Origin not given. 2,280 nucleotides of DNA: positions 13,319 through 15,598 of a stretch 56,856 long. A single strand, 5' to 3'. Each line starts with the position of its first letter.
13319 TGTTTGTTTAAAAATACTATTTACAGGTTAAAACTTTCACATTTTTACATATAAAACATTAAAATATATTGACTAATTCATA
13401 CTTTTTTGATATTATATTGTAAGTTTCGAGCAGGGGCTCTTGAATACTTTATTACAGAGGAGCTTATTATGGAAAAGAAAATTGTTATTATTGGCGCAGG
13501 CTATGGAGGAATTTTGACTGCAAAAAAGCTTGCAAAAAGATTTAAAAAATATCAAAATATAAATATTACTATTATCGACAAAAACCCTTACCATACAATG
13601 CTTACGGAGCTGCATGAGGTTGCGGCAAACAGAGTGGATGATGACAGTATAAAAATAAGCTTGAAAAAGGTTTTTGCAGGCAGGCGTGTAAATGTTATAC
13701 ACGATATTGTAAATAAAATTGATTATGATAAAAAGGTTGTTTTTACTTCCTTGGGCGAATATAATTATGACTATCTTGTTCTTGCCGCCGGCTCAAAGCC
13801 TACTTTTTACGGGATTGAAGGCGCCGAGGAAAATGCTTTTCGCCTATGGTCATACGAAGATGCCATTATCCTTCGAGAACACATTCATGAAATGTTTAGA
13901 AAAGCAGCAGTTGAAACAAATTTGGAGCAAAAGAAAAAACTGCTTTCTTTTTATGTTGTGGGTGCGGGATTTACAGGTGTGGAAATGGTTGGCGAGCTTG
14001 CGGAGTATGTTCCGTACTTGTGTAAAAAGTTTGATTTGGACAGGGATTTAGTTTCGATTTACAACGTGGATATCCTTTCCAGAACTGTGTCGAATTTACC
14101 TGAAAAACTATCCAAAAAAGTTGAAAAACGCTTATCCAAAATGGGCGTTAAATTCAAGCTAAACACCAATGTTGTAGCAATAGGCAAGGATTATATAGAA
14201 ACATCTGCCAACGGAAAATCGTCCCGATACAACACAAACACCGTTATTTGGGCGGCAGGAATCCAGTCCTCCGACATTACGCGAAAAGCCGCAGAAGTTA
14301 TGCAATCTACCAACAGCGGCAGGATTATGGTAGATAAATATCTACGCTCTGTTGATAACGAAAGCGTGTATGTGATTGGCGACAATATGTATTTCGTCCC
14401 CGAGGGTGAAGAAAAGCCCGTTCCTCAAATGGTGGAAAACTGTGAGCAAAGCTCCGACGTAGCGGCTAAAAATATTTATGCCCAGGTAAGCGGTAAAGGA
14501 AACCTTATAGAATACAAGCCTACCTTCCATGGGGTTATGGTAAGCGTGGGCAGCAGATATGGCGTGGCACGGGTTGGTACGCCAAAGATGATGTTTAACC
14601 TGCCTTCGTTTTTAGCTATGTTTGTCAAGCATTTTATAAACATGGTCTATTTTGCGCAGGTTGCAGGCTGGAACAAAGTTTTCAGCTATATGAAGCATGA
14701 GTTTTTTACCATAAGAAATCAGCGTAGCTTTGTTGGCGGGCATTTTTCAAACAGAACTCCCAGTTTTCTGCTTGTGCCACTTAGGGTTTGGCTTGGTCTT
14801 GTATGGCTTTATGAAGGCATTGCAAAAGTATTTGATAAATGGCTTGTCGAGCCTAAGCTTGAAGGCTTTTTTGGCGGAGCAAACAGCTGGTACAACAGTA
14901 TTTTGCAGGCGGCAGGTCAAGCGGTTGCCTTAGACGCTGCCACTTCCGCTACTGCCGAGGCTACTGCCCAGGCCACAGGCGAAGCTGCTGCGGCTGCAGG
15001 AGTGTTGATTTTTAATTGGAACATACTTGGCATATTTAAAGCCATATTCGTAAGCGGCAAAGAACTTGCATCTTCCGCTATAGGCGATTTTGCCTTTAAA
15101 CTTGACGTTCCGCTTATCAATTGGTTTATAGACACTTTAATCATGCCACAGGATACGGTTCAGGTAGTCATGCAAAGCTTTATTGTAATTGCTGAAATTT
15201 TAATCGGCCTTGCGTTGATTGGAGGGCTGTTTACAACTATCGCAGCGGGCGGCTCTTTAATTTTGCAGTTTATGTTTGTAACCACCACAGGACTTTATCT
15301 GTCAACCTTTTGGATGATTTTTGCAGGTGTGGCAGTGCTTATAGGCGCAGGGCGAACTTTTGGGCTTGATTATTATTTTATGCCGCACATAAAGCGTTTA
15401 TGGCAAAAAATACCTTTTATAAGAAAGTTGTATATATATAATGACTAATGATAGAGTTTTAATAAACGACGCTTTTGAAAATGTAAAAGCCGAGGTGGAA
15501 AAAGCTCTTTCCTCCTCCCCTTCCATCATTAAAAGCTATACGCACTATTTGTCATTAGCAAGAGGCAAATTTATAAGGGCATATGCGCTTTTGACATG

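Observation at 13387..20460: Seven-gene flavin/quinone extracytosolic electron-transfer locus, a divergent relative of the Listeria EET system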

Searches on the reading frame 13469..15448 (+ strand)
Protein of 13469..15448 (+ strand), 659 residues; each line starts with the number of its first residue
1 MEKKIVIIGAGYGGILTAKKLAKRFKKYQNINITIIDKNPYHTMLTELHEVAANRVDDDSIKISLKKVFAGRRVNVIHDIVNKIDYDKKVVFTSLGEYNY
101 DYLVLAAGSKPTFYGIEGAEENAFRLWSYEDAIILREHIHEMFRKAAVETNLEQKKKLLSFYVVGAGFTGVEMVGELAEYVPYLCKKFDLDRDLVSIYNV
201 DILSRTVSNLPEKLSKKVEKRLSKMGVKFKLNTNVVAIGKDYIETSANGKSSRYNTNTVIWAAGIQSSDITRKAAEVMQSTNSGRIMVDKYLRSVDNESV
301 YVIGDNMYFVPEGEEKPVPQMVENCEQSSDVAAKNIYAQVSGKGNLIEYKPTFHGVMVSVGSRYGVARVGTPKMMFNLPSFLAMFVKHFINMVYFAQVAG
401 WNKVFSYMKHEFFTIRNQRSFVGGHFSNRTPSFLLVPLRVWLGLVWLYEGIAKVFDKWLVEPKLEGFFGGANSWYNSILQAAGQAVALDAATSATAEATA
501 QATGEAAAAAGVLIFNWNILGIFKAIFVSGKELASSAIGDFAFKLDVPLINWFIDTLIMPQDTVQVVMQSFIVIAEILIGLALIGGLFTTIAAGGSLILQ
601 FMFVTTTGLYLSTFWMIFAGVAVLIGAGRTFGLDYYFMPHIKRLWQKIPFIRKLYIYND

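Call 3: search_protein_families(library=pfam, proteins=[window:13469-15448:+], max_evalue=0.01)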
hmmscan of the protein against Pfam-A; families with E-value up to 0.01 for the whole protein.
window:13469-15448:+ (659 aa): 8 families
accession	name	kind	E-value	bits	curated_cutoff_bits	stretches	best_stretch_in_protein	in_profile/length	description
PF07992.20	Pyr_redox_2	-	5.4e-38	131.5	26.1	1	4-323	2-285/291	Pyridine nucleotide-disulphide oxidoreductase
PF00070.33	Pyr_redox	-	2.6e-09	37.9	22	1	162-241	3-69/82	Pyridine nucleotide-disulphide oxidoreductase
PF01266.30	DAO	-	6.2e-08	33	27.9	0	211-275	148-214/353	FAD dependent oxidoreductase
PF13454.12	NAD_binding_9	-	2.2e-05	24.9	21.8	1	6-41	1-35/155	FAD-NAD(P)-binding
PF13450.12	NAD_binding_8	-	0.00027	21.6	21.9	1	7-40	1-29/68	NAD(P)-binding Rossmann-like domain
PF13738.12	Pyr_redox_3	-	0.00046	20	30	0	203-304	199-305/305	Pyridine nucleotide-disulphide oxidoreductase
PF03486.20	HI0933_like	-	0.0065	16.4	50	0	4-39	2-32/244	HI0933-like protein Rossmann domain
PF03435.24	Sacchrp_dh_NADP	-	0.0086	16.8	25.1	0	5-62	1-59/129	Saccharopine dehydrogenase NADP binding domain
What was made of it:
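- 13469..15448 (+): ndh2: type II NADH dehydrogenase (residues 1-400) fused to a DoxD/DoxX-like membrane tail (residues 401-659). Pyr_redox_2 5e-38 (call 3).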

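Call 4: search_protein_families(library=ncbifam, proteins=[window:13469-15448:+], max_evalue=0.01)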
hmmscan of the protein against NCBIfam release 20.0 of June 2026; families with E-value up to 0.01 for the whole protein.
window:13469-15448:+ (659 aa): 33 families (the best 25 are shown)
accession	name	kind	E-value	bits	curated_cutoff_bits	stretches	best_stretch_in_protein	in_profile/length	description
TIGR03169.1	Nterm_to_SelD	hypoth_equivalog_domain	3e-25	89.3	310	1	5-370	2-341/365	pyridine nucleotide-disulfide oxidoreductase family protein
NF003437.0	PRK04965.1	equivalog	1.4e-21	77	392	1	1-306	1-274/378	NADH:flavorubredoxin reductase NorW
NF046103.1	NOXase_Strep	equivalog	8.1e-19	67.9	600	1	4-307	1-281/442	H2O-forming NADH oxidase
NF049943.1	SQR_III_seleno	exception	1.4e-17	63.6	525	1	3-142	1-143/406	type III sulfide quinone reductase, selenoprotein subtype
TIGR03385.1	CoA_CoA_reduc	equivalog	7e-17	61.3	578.8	1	4-370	1-340/439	CoA-disulfide reductase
NF007123.0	PRK09564.1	equivalog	3.3e-14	52.4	458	1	3-307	1-284/444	CoA-disulfide reductase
TIGR01350.1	lipoamide_DH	equivalog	1.2e-13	50.6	408.8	1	67-306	97-308/461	dihydrolipoyl dehydrogenase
TIGR02374.1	nitri_red_nirB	equivalog_domain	2.4e-13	49.4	578.35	1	5-305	1-276/794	nitrite reductase large subunit NirB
NF042949.2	3PPDioc_HcaD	equivalog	5.6e-10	38.5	450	1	3-339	2-308/386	3-phenylpropionate/cinnamic acid dioxygenase ferredoxin--NAD(+) reductase subunit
NF011565.0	PRK14989.1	subfamily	7.1e-10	37.6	883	1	3-305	4-281/847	nitrite reductase large subunit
NF041853.1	hythiocyan_redase_MerA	equivalog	1.5e-09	37.2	650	2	210-305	199-293/440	hypothiocyanous acid reductase MerA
NF041087.1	bile_acid_BaiCD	equivalog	1.2e-07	30.3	825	1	2-275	380-607/642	bile acid Fe-S flavoenzyme BaiCD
NF004776.0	PRK06116.1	equivalog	5.8e-07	28.9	480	1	162-307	171-305/450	glutathione-disulfide reductase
NF004945.0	PRK06292.2-3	equivalog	9.4e-07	28.1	494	1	59-305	91-303/457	dihydrolipoyl dehydrogenase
NF045765.1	PhenlGlyoxDHPadH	equivalog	2.2e-06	26.8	475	1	28-147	27-148/416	NADH-dependent phenylglyoxylate dehydrogenase subunit epsilon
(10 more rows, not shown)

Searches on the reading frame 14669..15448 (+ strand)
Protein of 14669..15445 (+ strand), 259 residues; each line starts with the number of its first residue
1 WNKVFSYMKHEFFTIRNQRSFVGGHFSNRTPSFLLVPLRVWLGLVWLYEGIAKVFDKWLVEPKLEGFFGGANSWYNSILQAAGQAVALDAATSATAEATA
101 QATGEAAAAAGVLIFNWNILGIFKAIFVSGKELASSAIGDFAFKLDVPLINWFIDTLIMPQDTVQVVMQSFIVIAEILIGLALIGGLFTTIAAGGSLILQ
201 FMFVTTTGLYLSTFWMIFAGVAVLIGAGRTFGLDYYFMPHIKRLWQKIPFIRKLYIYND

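Call 7: search_protein_families(library=pfam, proteins=[window:14690-15448:+], max_evalue=10)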
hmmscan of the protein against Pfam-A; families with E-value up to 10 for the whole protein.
window:14690-15448:+ (252 aa): 4 families
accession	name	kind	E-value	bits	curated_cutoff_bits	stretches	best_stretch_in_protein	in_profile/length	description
PF04173.18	DoxD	-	0.00013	22.3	22.7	2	115-240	18-154/167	TQO small subunit DoxD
PF07681.17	DoxX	-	0.036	15.1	23.6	2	158-199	41-80/85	DoxX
PF09231.15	RDV-p3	-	0.21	9.7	25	1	106-161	544-598/970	Rice dwarf virus p3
PF07291.16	MauE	-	1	10.1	27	2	152-203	39-90/128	Methylamine utilisation protein MauE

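Call 61: search_protein_families(library=pfam, alignment_id=A3, max_evalue=0.01)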
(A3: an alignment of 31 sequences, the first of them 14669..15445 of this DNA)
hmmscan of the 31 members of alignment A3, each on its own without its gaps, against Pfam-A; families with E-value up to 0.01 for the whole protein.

A. member 1, window:14669-15445:+ (259 aa): 1 family
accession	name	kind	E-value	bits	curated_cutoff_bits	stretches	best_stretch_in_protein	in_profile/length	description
PF04173.18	DoxD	-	0.00015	22.2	22.7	0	122-247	18-154/167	TQO small subunit DoxD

B. families by the number of members that match (of 31 scanned): 3 families
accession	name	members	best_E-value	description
PF04173.18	DoxD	15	9.5e-05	TQO small subunit DoxD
PF07291.16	MauE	10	0.00013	Methylamine utilisation protein MauE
PF07681.17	DoxX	5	0.0011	DoxX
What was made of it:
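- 13469..15448 (+): DoxD 1.5e-4, just below threshold; 15 of 31 homologous tails hit DoxD at E<=0.01 (call 61).
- On DoxX/DoxD membrane domain (Pfam clan): Of 31 homologous tails, 15 hit DoxD, 10 MauE and 5 DoxX at E<=0.01 (call 61).
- Checked: The DoxD-like tail is just below threshold (22.2-22.3 bits against a cut-off of 22.7; calls 7, 61).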

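Call 78: search_dna_similar(query=window:14669-15445:+, collection=plasmids, mode=protein, max_evalue=0.001, max_rows=30)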
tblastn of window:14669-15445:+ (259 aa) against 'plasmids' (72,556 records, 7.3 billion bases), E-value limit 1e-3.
Records with a match: 9; places in all: 9; records where one place covers at least 80% of the query: 1.
Best place of each record, by identity: <60% 9.
By first word of the organism name: Enterococcus 6; Listeria 2; Acetoanaerobium 1.
By predicted mobility (MOB-suite, as given by PLSDB): non-mobilizable 9.
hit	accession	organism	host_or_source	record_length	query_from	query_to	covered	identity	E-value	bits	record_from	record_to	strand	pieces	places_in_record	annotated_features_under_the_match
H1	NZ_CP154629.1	Acetoanaerobium noterae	cell culture,Sludge of a digestion ...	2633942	1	259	100%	59.6%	2e-81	273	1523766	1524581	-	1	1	none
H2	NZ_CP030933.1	Enterococcus gilvus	cow,milk,milk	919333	135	259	48%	34.4%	4e-4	49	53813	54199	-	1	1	FAD-dependent oxidoreductase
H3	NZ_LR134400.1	Listeria monocytogenes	Homo sapiens,Vein blood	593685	151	255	41%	40.5%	7e-5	51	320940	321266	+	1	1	FAD-dependent oxidoreductase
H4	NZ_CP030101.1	Listeria monocytogenes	Environment,water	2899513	151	255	41%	40.5%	7e-5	51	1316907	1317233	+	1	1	none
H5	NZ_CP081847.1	Enterococcus raffinosus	Homo sapiens,feces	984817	4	77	29%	37.8%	5e-4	49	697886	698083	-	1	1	FAD-dependent oxidoreductase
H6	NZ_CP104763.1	Enterococcus raffinosus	-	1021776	4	77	29%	37.8%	5e-4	49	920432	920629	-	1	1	record has no annotation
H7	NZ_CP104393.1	Enterococcus raffinosus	fermented food (Meju)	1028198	4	77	29%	37.8%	5e-4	49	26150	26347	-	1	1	record has no annotation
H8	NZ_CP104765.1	Enterococcus raffinosus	Homo sapiens,urine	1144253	4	77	29%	37.8%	5e-4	49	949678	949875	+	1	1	record has no annotation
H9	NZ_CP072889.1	Enterococcus raffinosus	stream/river surface water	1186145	4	77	29%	37.8%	5e-4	49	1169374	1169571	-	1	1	record has no annotation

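Call 79: get_annotated_region(hit=H3, flank=9000)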
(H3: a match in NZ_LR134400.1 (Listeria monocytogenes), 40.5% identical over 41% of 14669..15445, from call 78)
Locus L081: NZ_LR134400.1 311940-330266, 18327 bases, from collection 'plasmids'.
description: Listeria monocytogenes strain NCTC7974 plasmid 3, complete sequence
organism: Listeria monocytogenes (NCBI taxid 1639)
taxonomy: Bacteria; Bacillota; Bacilli; Bacillales; Listeriaceae; Listeria; Listeria monocytogenes
host: -; source: Homo sapiens,Vein blood; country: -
typing (MOB-suite, as given by PLSDB): non-mobilizable
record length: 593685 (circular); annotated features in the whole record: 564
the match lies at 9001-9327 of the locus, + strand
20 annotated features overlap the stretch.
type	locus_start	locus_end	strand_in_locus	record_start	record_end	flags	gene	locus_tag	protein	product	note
CDS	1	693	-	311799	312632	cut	rplB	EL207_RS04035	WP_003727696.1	50S ribosomal protein L2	GO:0006412 - translation [Evidence IEA]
CDS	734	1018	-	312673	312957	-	rplW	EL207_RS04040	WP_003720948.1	50S ribosomal protein L23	GO:0006412 - translation [Evidence IEA]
CDS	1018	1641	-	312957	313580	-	rplD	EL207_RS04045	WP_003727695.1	50S ribosomal protein L4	GO:0006412 - translation [Evidence IEA]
CDS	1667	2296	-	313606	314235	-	rplC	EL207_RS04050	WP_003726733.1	50S ribosomal protein L3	GO:0006412 - translation [Evidence IEA]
CDS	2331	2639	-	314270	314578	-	rpsJ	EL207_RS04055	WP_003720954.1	30S ribosomal protein S10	GO:0006412 - translation [Evidence IEA]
CDS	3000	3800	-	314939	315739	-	fmnA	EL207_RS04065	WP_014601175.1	FAD export ECF transporter transmembrane subunit FmnA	-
CDS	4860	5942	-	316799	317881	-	-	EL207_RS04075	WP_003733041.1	FAD:protein FMN transferase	GO:0017013 - protein flavinylation [Evidence IEA]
CDS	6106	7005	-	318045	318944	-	pplA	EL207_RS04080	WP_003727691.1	extracellular electron transfer flavoprotein PplA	-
CDS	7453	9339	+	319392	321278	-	-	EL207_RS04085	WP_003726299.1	FAD-dependent oxidoreductase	-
CDS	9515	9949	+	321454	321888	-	eetA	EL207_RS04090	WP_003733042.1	flavin-based extracellular electron transfer system protein EetA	-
CDS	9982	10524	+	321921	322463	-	eetB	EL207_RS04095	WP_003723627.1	flavinylation system FAD exporter subunit EetB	-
CDS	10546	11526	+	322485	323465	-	-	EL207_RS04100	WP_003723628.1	polyprenyl synthetase family protein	GO:0008299 - isoprenoid biosynthetic process [Evidence IEA]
CDS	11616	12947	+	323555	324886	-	-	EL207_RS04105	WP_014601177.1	cyclic nucleotide phosphodiesterase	-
CDS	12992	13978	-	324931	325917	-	-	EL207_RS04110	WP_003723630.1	DUF4003 domain-containing protein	-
CDS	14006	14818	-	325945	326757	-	-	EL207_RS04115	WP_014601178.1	SMI1/KNR4 family protein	GO:0042546 - cell wall biogenesis [Evidence IEA]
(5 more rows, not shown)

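Call 81: get_annotated_region(hit=H2, flank=8000)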
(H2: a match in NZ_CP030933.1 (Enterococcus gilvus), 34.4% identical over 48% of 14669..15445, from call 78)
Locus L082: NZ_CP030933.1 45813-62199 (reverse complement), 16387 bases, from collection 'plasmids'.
description: Enterococcus gilvus strain CR1 plasmid pCR1A, complete sequence
organism: Enterococcus gilvus (NCBI taxid 160453)
taxonomy: Bacteria; Bacillota; Bacilli; Lactobacillales; Enterococcaceae; Enterococcus; Enterococcus gilvus
host: -; source: cow,milk,milk; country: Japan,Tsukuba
typing (MOB-suite, as given by PLSDB): non-mobilizable
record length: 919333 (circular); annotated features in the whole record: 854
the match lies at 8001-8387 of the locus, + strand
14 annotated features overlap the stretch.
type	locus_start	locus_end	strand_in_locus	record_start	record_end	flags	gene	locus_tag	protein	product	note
CDS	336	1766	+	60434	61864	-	-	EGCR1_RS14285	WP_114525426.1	basic amino acid/polyamine antiporter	GO:0015837 - amine transport [Evidence IEA]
CDS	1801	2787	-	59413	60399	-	menA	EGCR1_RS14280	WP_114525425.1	1,4-dihydroxy-2-naphthoate polyprenyltransferase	-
CDS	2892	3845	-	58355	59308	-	menA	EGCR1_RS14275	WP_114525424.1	1,4-dihydroxy-2-naphthoate polyprenyltransferase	-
CDS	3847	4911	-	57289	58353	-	-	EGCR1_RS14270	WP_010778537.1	FAD:protein FMN transferase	GO:0017013 - protein flavinylation [Evidence IEA]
CDS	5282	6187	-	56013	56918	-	pplA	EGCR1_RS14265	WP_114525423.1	extracellular electron transfer flavoprotein PplA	-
CDS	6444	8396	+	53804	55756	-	-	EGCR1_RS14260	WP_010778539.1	FAD-dependent oxidoreductase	-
CDS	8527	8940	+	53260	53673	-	-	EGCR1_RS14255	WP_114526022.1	NusG domain II-containing protein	-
CDS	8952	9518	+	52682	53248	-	-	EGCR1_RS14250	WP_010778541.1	Gx transporter family protein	-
CDS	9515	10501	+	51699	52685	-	-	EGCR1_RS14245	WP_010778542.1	polyprenyl synthetase family protein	-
CDS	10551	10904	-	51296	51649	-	-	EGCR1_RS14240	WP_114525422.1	DUF1634 domain-containing protein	-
CDS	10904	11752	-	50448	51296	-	-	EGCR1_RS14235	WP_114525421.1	sulfite exporter TauE/SafE family protein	GO:0006810 - transport [Evidence IEA]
CDS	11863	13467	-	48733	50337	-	-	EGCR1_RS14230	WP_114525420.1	phosphatase PAP2/LCP family protein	-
CDS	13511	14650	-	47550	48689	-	-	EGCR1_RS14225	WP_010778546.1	FtsW/RodA/SpoVE family cell cycle protein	GO:0051301 - cell division [Evidence IEA]; GO:0009252 - peptidoglycan biosynthetic process [Evidence IEA]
CDS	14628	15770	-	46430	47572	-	-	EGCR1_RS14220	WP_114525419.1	FtsW/RodA/SpoVE family cell cycle protein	GO:0051301 - cell division [Evidence IEA]; GO:0009252 - peptidoglycan biosynthetic process [Evidence IEA]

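Call 82: get_annotated_region(hit=H5, flank=8000)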
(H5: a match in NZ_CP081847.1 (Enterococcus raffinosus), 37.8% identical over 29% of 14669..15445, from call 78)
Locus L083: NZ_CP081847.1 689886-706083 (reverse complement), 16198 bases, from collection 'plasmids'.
description: Enterococcus raffinosus strain CX012922 plasmid pCX012922, complete sequence
organism: Enterococcus raffinosus (NCBI taxid 71452)
taxonomy: Bacteria; Bacillota; Bacilli; Lactobacillales; Enterococcaceae; Enterococcus; Enterococcus raffinosus
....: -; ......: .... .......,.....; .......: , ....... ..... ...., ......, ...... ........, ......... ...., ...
typing (MOB-suite, as given by PLSDB): non-mobilizable
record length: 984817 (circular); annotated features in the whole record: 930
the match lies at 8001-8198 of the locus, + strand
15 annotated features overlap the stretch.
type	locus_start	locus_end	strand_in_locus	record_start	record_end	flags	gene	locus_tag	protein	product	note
CDS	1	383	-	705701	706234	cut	-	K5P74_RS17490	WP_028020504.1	GNAT family N-acetyltransferase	-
CDS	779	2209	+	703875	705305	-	-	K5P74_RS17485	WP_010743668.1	basic amino acid/polyamine antiporter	GO:0015837 - amine transport [Evidence IEA]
CDS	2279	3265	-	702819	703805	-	menA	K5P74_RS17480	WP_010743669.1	1,4-dihydroxy-2-naphthoate polyprenyltransferase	-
CDS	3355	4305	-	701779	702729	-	menA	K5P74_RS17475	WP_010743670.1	1,4-dihydroxy-2-naphthoate polyprenyltransferase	-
CDS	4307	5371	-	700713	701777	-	-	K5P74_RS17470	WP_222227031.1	FAD:protein FMN transferase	GO:0017013 - protein flavinylation [Evidence IEA]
CDS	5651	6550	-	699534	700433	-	pplA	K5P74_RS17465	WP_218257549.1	extracellular electron transfer flavoprotein PplA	-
CDS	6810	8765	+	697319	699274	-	-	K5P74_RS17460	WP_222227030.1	FAD-dependent oxidoreductase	-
CDS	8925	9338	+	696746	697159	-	-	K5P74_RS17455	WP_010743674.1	NusG domain II-containing protein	-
CDS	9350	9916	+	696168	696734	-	-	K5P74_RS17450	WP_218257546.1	Gx transporter family protein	-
CDS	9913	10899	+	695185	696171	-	-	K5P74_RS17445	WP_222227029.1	polyprenyl synthetase family protein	-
CDS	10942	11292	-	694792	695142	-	-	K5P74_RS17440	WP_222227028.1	DUF1634 domain-containing protein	-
CDS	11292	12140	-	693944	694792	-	-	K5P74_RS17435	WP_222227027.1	sulfite exporter TauE/SafE family protein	GO:0006810 - transport [Evidence IEA]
CDS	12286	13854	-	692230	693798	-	-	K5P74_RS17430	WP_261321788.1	phosphatase PAP2/LCP family protein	-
CDS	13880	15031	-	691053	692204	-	-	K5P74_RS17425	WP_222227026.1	FtsW/RodA/SpoVE family cell cycle protein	GO:0051301 - cell division [Evidence IEA]; GO:0009252 - peptidoglycan biosynthetic process [Evidence IEA]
CDS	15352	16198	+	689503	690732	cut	-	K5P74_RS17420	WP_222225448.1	IS110 family transposase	-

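Call 83: get_annotated_region(hit=H1, flank=9000)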
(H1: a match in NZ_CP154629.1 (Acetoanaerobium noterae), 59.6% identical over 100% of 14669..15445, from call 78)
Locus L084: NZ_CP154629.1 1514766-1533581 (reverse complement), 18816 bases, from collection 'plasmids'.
description: Acetoanaerobium noterae strain DSL2 plasmid pTPELB2, complete sequence
organism: Acetoanaerobium noterae (NCBI taxid 745369)
taxonomy: Bacteria; Bacillota; Clostridia; Peptostreptococcales; Filifactoraceae; Acetoanaerobium; Acetoanaerobium noterae
host: -; source: cell culture,Sludge of a digestion tower of a wastewater treatment plant; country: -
typing (MOB-suite, as given by PLSDB): non-mobilizable
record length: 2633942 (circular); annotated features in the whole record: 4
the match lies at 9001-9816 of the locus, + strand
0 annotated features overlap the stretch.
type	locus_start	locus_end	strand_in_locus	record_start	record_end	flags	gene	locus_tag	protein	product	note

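Call 91: find_homologous_proteins(query=L081:8635-9336:+, max_evalue=0.00001)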
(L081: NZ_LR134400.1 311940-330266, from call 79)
Query L081:8635-9336:+ (234 aa): 54 proteins with E <= 0.00001 among 1947 candidates.
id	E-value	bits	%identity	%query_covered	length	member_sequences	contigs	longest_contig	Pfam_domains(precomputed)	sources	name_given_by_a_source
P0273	4.4e-94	333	64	100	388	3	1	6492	PF07992.21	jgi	jgi:NADH dehydrogenase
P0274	5.0e-89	316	57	100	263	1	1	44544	-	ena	-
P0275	4.0e-87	310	61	100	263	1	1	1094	-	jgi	jgi:NADH dehydrogenase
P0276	2.6e-83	298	55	100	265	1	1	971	PF07681.18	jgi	-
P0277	4.5e-78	280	53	100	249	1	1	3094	-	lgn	-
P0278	4.7e-77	277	57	97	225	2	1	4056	PF07681.18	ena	-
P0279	7.0e-69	250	58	85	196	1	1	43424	PF07681.18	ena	-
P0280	3.7e-63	232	51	92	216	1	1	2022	PF07291.17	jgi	-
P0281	1.0e-62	230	52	95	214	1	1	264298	-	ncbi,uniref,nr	ncbi:hypothetical protein JMM81_05975 [Bacillus sp. V3B]|uniref:hypothetical protein n=1 Tax=Bacillu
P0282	8.0e-62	227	53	88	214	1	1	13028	-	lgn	-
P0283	1.7e-61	226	46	100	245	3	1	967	-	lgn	-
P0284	2.1e-60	223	53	82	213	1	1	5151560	-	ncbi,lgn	ncbi:hypothetical protein Q5760_24780 [Niallia sp. Krafla_26]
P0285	3.9e-60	222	67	64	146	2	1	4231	-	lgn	-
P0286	9.8e-60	220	50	88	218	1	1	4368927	-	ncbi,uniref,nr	ncbi:hypothetical protein [Bacillus tuaregi]|uniref:hypothetical protein n=1 Tax=Bacillus tuaregi Ta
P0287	1.8e-59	220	50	90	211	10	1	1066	-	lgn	-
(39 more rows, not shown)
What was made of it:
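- On DoxX/DoxD membrane domain (Pfam clan): Precomputed DoxX/DoxD hits appear on Bacilli tails (call 91).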
